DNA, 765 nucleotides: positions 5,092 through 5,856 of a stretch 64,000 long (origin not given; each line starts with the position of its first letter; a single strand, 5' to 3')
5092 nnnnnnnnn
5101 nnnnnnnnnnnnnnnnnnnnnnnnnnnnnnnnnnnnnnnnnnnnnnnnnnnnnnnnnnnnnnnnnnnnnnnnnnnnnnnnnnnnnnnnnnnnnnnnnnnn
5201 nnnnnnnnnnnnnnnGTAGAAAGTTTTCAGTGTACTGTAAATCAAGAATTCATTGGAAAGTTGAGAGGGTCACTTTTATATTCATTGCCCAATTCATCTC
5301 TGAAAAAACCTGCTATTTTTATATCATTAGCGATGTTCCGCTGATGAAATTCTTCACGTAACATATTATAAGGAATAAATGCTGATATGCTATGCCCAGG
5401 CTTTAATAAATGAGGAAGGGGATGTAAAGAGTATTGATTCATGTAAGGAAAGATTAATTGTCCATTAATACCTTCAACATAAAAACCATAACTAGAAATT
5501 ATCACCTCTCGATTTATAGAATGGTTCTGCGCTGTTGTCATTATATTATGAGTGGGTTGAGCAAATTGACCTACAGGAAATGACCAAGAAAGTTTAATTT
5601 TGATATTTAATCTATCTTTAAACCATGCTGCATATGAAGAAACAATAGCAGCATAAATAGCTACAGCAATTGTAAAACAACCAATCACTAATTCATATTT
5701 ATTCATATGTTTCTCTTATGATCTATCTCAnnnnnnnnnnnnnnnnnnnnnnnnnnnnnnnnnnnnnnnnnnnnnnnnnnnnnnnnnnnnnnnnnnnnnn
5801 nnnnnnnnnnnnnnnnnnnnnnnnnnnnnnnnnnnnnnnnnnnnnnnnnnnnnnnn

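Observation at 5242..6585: AT-rich two-gene island: DUF2971-like protein plus a membrane-anchored unknown, wedged between nth and nuoJKL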

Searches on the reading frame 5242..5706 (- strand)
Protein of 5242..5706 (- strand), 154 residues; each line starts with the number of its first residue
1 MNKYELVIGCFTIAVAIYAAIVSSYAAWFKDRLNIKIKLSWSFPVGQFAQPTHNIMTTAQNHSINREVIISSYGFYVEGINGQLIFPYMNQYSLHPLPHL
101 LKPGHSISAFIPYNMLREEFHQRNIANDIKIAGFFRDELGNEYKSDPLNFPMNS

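Call 3: search_protein_families(library=pfam, proteins=[window:5242-5706:-], max_evalue=1)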
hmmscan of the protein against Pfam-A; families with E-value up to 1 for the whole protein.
window:5242-5706:- (154 aa): 1 family
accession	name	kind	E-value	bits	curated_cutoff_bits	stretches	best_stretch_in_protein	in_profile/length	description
PF13903.11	Claudin_2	-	0.074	13.3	29.1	1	10-49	134-179/192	PMP-22/EMP/MP20/Claudin tight junction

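Call 4: search_protein_families(library=padloc, proteins=[window:5242-5706:-], max_evalue=1)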
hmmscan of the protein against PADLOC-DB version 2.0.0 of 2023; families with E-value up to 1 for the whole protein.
window:5242-5706:- (154 aa): 0 families

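Call 5: search_protein_families(library=ncbifam, proteins=[window:5242-5706:-], max_evalue=1)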
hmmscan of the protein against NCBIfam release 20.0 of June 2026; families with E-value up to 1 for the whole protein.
window:5242-5706:- (154 aa): 0 families

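Call 6: search_protein_families(library=phrogs, proteins=[window:5242-5706:-], max_evalue=1)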
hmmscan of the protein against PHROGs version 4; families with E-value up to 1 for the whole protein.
window:5242-5706:- (154 aa): 0 families

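Call 12: find_homologous_proteins(query=window:5242-5706:-, max_evalue=0.01)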
Query window:5242-5706:- (154 aa): 1 proteins with E <= 0.01 among 10 candidates.
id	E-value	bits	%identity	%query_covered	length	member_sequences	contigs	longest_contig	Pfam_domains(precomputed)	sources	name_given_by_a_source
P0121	5.5e-100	350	100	100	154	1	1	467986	-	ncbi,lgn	-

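Call 22: search_protein_representatives(protein=window:5242-5706:-)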
Query: 154 residues. Proteins with E-value up to 0.001 (for the whole library): 87; up to 1e-10: 6; up to 1e-30: 1. The best 87 are listed.
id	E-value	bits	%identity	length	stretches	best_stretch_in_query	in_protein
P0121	1.7e-100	349.9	100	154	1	1-154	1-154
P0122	4.2e-24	101.9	41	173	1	6-152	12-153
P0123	3.9e-14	69.5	-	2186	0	-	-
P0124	4.0e-14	69.5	32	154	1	8-153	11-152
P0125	1.3e-11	61.3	35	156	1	11-151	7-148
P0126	6.4e-11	59.0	31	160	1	7-149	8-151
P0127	1.2e-10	58.2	37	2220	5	45-74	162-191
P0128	5.9e-10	55.9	23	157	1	8-153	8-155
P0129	1.6e-09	54.5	31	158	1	12-150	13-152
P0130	3.8e-09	53.3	32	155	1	14-149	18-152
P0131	1.4e-08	51.5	32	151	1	14-145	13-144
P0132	1.7e-08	51.1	30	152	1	8-151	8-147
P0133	2.1e-08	50.9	30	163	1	11-152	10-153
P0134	2.4e-08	50.7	32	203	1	14-152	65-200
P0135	4.5e-08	49.8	29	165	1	10-152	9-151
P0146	2.3e-06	44.2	26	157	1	14-152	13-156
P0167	3.1e-05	40.6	24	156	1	1-152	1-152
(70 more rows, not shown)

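Call 27: find_encoding_contigs(protein=P0122, flank=5000, max_places=4)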
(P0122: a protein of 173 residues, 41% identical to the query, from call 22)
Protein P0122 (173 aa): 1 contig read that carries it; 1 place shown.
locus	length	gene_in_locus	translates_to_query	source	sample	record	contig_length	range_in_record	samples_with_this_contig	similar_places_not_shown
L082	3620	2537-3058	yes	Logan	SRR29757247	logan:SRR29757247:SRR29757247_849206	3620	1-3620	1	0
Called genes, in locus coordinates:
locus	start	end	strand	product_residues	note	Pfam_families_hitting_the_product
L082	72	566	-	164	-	-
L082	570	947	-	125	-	-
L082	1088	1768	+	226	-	-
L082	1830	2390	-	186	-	-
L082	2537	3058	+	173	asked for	-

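Call 32: find_homologous_proteins(query=A3, max_evalue=0.001)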
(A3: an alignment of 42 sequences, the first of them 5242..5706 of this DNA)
Query A3 (42 sequences) (154 aa, profile of the alignment): 20 proteins with E <= 0.001 among 1318 candidates.
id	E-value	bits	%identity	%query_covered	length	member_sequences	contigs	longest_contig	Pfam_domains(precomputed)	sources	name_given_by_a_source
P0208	3.4e-46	174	26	88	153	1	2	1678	-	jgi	-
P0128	2.1e-41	159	26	93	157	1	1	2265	-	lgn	-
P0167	4.5e-41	158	24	99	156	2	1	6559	-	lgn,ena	-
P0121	2.6e-40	155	100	100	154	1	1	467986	-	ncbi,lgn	-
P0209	1.9e-38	149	24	94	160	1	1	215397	-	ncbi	-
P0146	1.4e-37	146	28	62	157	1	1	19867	-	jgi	jgi:hypothetical protein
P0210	2.3e-37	146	23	92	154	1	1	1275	-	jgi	jgi:hypothetical protein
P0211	7.5e-33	131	24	91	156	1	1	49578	-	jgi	-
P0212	4.2e-31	125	26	94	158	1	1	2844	-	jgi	jgi:hypothetical protein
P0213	2.2e-30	123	22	84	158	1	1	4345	-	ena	-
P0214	1.0e-20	92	27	99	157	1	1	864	-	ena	-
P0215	4.5e-20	90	22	26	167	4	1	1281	-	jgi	-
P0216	2.0e-19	87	-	-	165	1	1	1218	-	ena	-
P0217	7.2e-19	86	24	94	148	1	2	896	-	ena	-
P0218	1.5e-15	75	26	91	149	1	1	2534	-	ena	-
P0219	1.9e-15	74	22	92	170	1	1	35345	-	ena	-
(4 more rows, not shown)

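Call 33: find_encoding_contigs(protein=P0209, flank=5000, max_places=2)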
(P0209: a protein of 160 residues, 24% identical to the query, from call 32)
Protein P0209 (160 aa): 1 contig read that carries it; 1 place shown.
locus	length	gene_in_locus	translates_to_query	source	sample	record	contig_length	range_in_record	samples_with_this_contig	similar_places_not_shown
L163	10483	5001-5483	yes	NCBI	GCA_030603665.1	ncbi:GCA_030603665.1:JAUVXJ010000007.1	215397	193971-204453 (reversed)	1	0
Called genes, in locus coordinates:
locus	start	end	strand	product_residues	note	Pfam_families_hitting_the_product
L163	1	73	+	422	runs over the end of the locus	-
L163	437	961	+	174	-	PF15956:DUF4760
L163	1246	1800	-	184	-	-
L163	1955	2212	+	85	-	-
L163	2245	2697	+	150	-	-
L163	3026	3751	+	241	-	-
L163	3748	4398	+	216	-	PF00565:SNase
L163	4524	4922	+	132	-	-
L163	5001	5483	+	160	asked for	-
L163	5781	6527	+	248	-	-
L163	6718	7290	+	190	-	-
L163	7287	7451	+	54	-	-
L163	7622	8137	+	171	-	-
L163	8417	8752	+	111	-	-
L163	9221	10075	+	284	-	-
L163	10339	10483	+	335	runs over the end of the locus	-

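Call 34: find_encoding_contigs(protein=P0146, flank=5000, max_places=2)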
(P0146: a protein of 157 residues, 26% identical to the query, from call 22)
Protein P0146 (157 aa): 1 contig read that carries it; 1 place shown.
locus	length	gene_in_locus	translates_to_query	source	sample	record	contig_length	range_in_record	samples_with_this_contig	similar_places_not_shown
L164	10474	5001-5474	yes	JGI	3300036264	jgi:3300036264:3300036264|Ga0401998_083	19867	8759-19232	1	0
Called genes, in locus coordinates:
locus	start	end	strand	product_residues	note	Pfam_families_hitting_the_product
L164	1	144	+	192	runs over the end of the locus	-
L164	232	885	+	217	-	-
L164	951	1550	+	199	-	-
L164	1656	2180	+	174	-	PF25087:GMPPB_C (faint), PF21711:DCTN5, PF25084:LbH_EIF2B, PF14602:Hexapep_2 (faint), PF00132:Hexapep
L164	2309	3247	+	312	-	PF14559:TPR_19 (faint), PF13424:TPR_12 (faint)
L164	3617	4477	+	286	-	PF01087:GalP_UDP_transf, PF16268:DUF4921, PF16285:DUF4931_N (weak), PF02744:GalP_UDP_tr_C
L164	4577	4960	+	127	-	PF02537:CRCB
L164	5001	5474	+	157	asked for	-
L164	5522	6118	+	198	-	-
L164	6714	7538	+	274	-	PF12849:PBP_like_2, PF12727:PBP_like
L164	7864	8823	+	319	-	PF00528:BPD_transp_1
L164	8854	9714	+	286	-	PF00528:BPD_transp_1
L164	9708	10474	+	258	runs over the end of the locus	PF02463:SMC_N, PF20703:nSTAND1 (faint), PF13476:AAA_23 (weak), PF00005:ABC_tran, PF13401:AAA_22 (faint), PF13304:AAA_21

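Call 35: find_encoding_contigs(protein=P0211, flank=5000, max_places=2)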
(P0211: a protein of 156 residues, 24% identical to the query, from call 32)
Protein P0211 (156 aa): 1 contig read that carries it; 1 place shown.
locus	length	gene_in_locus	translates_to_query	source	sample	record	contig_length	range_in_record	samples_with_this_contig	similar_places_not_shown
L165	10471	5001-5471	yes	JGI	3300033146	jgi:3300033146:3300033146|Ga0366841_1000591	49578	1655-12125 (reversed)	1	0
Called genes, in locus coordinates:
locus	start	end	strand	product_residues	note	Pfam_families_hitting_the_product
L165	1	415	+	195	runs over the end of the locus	-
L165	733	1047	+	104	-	-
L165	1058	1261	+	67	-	-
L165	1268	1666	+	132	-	-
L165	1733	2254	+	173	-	PF25087:GMPPB_C (faint), PF21711:DCTN5 (weak), PF25084:LbH_EIF2B, PF00132:Hexapep (weak), PF14602:Hexapep_2 (weak), PF00132:Hexapep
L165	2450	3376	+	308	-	PF14559:TPR_19 (faint), PF13424:TPR_12 (faint)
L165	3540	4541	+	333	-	PF01087:GalP_UDP_transf, PF16285:DUF4931_N (weak), PF16268:DUF4921, PF02744:GalP_UDP_tr_C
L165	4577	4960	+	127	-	PF02537:CRCB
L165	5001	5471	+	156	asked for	-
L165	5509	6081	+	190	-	PF13505:OMP_b-brl (weak)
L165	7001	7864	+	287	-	PF12849:PBP_like_2, PF12727:PBP_like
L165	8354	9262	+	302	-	PF00528:BPD_transp_1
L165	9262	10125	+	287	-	PF00528:BPD_transp_1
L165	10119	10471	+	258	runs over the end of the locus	PF02463:SMC_N, PF13476:AAA_23 (faint), PF00005:ABC_tran, PF13401:AAA_22 (faint), PF13304:AAA_21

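Call 36: find_encoding_contigs(protein=P0167, flank=5000, max_places=2)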
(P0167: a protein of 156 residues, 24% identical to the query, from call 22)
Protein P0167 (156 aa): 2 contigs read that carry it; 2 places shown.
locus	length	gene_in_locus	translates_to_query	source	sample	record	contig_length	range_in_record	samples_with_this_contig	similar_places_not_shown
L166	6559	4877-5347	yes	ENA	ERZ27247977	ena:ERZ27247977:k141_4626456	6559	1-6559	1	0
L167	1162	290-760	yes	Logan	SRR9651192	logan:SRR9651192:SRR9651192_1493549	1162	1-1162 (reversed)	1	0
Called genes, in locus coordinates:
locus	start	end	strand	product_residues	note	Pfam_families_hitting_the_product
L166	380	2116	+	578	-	PF01555:N6_N4_Mtase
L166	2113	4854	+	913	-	PF04851:ResIII, PF00270:DEAD (weak), PF18766:SWI2_SNF2 (weak)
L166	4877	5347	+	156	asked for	-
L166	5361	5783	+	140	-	-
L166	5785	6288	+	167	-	PF08937:ThsB_TIR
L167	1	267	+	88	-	?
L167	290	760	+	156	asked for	-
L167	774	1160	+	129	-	?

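Call 50: predict_structure(alignment_id=A3)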
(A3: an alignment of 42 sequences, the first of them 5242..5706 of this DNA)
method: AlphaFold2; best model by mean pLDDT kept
length: 154 residues; sequences in the alignment: 42
mean_pLDDT: 92.6   pTM: 0.80
mean pLDDT of the five models: 92.6, 92.5, 92.3, 91.9, 91.2
residues with pLDDT >= 90: 122; 70-90: 28; 50-70: 4; < 50: 0
segments of 3 or more residues with pLDDT < 50: none
pLDDT, mean of each block of 10 residues (from residue 1): 94 98 92 96 84 93 96 94 76 88 97 93 94 97 98 89
secondary structure, 60 per line:
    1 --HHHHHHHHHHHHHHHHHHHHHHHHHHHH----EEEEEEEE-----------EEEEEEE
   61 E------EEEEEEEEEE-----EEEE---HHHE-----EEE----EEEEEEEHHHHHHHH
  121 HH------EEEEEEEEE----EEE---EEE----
elements in order: H3-30 E35-42 E54-61 E68-77 E83-86 E99-101 E106-112 H113-122 E129-137 E142-144 E148-150

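Call 53: search_solved_structures(query=A3, max_evalue=10)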
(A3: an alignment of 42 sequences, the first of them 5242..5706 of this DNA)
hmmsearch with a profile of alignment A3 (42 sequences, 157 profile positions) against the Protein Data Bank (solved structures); distinct sequences matched with E-value up to 10: 5.
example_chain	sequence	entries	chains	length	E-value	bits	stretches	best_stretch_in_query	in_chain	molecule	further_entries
8fk7_A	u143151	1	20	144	0.048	16.2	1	6-86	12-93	Flagellin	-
1y13_A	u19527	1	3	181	0.17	14.4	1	104-135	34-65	6-pyruvoyl tetrahydropterin synthase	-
2e8g_A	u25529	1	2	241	0.66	12.5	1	35-86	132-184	Hypothetical protein PH0536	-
1mli_A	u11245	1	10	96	0.73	12.4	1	89-125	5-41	MUCONOLACTONE ISOMERASE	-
3cfu_A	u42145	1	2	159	0.93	12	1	53-105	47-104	Uncharacterized lipoprotein yjhA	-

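Call 55: search_protein_families(library=pfam, proteins=[L082:1830-2390:-, L082:1088-1768:+, L163:4524-4922:+, L163:5781-6527:+, L163:3026-3751:+, L166:5361-5783:+, L166:5785-6288:+], max_evalue=0.01)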
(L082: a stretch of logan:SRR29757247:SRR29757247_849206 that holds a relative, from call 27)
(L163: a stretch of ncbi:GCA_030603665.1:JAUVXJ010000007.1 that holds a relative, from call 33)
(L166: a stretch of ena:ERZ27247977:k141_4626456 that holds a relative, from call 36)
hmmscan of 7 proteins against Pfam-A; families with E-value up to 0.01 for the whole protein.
L082:1830-2390:- (186 aa): 0 families

L082:1088-1768:+ (226 aa): 0 families

L163:4524-4922:+ (132 aa): 1 family
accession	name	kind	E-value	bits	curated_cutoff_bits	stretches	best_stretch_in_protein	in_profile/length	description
PF23729.2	Spectrin_Dys-1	-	0.0025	18.2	27.6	1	66-110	16-60/90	Dystrophin-1-like, spectrin repeat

L163:5781-6527:+ (248 aa): 0 families

L163:3026-3751:+ (241 aa): 0 families

L166:5361-5783:+ (140 aa): 0 families

L166:5785-6288:+ (167 aa): 1 family
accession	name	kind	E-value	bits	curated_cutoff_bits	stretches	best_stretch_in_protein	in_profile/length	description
PF08937.16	ThsB_TIR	-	7.4e-26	90.9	21.2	1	8-102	1-99/100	Thoeris protein ThsB, TIR-like domain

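Call 56: search_protein_families(library=padloc, proteins=[L082:1830-2390:-, L082:1088-1768:+, L163:4524-4922:+, L163:5781-6527:+, L163:437-961:+, L166:5361-5783:+, L166:5785-6288:+, L166:4877-5347:+, L163:5001-5483:+, L082:2537-3058:+], max_evalue=0.01)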
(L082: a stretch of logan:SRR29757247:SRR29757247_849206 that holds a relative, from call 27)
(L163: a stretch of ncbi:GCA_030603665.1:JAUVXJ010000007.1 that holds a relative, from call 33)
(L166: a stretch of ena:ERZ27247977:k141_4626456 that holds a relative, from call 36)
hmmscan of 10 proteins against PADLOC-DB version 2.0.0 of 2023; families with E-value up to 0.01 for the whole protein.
L082:1830-2390:- (186 aa): 0 families

L082:1088-1768:+ (226 aa): 0 families

L163:4524-4922:+ (132 aa): 0 families

L163:5781-6527:+ (248 aa): 0 families

L163:437-961:+ (174 aa): 0 families

L166:5361-5783:+ (140 aa): 4 families
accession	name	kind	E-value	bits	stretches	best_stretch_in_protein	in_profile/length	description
PDLC04686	PDC-M50A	-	7.6e-55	182.8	1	1-130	1-131/134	-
PDLC04685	PDC-M50A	-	1.4e-43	146.3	1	2-130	3-128/130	-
PDLC04687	PDC-M50A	-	5.3e-24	82.9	1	4-132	12-141/144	-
PDLC04684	PDC-M50A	-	1.4e-21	75.6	1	5-131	15-140/159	-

L166:5785-6288:+ (167 aa): 5 families
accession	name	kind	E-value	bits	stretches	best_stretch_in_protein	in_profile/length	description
PDLC00433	ThsB1|ThsB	-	7.5e-69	228.9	1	4-166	2-163/164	TIR-like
PDLC04688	PDC-M50B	-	1.8e-65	218.1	1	4-166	2-161/162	-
PDLC00431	ThsB1|ThsB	-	1.2e-56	189.6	1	4-165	2-161/162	TIR-like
PDLC00418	ThsB1|ThsB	-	3.4e-08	31.5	1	46-105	48-107/155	TIR-like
PDLC00429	ThsB1|ThsB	-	0.00051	18.1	1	49-107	52-111/167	TIR-like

L166:4877-5347:+ (156 aa): 0 families

L163:5001-5483:+ (160 aa): 0 families

L082:2537-3058:+ (173 aa): 0 families

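Call 62: find_encoding_contigs(protein=P0124, flank=4000, max_places=2)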
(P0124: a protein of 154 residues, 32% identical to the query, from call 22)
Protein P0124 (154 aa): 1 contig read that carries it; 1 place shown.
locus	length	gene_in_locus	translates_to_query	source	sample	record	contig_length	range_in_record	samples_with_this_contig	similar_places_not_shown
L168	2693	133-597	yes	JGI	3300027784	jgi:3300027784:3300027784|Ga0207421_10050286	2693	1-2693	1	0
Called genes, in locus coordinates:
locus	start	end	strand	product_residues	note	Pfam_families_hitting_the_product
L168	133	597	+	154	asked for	-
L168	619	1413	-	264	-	-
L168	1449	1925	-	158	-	-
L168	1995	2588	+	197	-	-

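Call 63: find_encoding_contigs(protein=P0125, flank=4000, max_places=2)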
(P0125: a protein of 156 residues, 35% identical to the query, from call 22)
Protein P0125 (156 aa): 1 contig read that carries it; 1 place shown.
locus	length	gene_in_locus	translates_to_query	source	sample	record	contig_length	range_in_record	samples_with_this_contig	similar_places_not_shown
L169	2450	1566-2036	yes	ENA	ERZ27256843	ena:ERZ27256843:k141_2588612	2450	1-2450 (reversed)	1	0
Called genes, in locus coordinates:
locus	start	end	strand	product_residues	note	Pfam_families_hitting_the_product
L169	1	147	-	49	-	?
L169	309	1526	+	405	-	PF13518:HTH_28 (weak), PF13565:HTH_32 (faint)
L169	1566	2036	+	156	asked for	-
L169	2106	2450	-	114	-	?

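Call 64: find_encoding_contigs(protein=P0219, flank=4000, max_places=2)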
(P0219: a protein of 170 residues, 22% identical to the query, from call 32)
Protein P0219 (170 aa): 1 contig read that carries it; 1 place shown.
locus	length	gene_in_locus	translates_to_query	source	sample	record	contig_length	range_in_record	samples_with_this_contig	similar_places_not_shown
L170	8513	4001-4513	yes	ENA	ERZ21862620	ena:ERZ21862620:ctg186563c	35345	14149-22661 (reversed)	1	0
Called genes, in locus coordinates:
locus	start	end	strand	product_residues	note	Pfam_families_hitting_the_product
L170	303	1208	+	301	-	-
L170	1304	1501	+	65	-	-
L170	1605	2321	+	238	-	PF07510:GmrSD_C (weak), PF05901:Excalibur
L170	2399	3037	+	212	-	-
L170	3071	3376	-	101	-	PF19663:DUF6166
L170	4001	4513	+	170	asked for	-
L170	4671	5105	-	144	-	-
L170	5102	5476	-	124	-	-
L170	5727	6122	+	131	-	PF21983:NikA-like, PF05713:MobC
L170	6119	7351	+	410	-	PF03432:Relaxase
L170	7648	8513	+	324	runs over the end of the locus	PF06067:DUF932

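Call 72: fold_search(model_id=the predicted structure, library=viral)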
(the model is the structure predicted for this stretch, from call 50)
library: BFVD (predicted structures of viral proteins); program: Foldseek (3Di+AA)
matches with E <= 10: 585; with E <= 0.001: 3
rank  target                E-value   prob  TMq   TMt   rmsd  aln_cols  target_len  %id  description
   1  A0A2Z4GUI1            3.1e-04  1.00  0.48  0.44   8.7       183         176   12  (no name in the UniProt tables at hand)
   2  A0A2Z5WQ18            3.9e-04  1.00  0.45  0.48   6.5       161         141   14  (no name in the UniProt tables at hand)
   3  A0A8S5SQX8            6.9e-04  1.00  0.38  0.29  15.8       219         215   12  Uncharacterized protein [Podoviridae sp. ctXBg1]
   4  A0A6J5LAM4            1.7e-02  0.90  0.31  0.32   9.8       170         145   10  Uncharacterized protein [uncultured Caudovirales phage]
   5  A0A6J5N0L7            1.8e-02  0.99  0.40  0.41  14.8       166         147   11  Uncharacterized protein [uncultured Caudovirales phage]
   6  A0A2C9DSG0            1.9e-02  0.92  0.31  0.18   7.1       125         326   10  Uncharacterized protein [Western grey kangaroopox virus]
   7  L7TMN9                2.1e-02  0.99  0.38  0.23  10.1       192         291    9  Transmembrane protein [Rhizobium phage RHEph01]
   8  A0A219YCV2            2.5e-02  0.80  0.30  0.21  18.0       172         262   10  Uncharacterized protein [Aeromonas phage 65.2]
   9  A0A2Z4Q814            3.0e-02  0.99  0.38  0.39   6.2       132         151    9  (no name in the UniProt tables at hand)
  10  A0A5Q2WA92            3.0e-02  0.85  0.30  0.06   6.8       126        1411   12  (no name in the UniProt tables at hand)
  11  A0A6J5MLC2            3.0e-02  0.23  0.18  0.06  14.8       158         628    8  Uncharacterized protein [uncultured Caudovirales phage]
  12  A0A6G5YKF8            3.7e-02  0.21  0.19  0.16  16.6       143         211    9  (no name in the UniProt tables at hand)
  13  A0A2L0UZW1            3.9e-02  0.85  0.31  0.19  15.8       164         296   12  Uncharacterized protein [Agrobacterium phage Atu_ph07]
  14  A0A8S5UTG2            4.1e-02  0.92  0.33  0.36  12.5       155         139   12  Uncharacterized protein [Myoviridae sp. ctYA416]
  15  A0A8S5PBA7            4.8e-02  0.89  0.32  0.17   8.6       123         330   10  Platelet-derived growth factor subunit B-protein complex, growth factor-receptor complex [Siphoviridae sp. ctPat53]
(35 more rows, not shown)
